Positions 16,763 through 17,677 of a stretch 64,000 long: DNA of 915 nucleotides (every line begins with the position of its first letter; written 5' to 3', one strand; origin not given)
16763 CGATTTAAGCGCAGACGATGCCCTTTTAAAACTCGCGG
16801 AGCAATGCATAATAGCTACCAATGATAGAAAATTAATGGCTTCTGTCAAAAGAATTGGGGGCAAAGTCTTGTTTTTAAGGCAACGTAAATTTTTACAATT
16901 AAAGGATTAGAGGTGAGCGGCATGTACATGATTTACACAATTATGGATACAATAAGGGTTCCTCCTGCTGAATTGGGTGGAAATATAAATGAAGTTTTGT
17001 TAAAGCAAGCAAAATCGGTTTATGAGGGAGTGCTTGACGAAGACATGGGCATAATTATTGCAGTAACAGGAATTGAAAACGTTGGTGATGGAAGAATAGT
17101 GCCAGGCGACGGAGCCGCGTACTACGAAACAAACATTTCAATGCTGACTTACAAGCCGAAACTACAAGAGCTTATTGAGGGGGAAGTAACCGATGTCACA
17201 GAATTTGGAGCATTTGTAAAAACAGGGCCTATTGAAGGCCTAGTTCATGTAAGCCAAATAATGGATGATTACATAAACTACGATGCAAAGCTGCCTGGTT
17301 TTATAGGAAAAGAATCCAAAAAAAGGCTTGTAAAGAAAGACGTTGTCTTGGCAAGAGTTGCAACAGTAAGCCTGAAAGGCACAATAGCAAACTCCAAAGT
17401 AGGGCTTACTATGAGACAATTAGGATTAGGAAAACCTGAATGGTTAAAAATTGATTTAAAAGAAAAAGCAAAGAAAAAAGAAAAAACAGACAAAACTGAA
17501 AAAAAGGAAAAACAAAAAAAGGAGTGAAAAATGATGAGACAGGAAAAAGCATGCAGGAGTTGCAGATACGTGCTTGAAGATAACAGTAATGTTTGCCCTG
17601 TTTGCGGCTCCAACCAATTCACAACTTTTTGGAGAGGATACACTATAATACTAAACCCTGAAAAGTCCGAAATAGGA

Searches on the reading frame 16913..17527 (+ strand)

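Call 75: search_protein_families(library=pfam, proteins=[window:16913-17527:+])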
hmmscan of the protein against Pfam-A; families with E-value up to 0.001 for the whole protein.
window:16913-17527:+ (204 aa): 2 families
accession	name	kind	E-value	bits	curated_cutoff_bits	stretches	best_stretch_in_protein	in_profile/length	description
PF03876.22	SHS2_Rpb7-N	-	2e-14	53.9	24.8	1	12-67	2-57/57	SHS2 domain found in N terminus of Rpb7p/Rpc25p/MJ0397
PF00575.29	S1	-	5.6e-11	43.1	22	1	81-143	1-63/74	S1 RNA binding domain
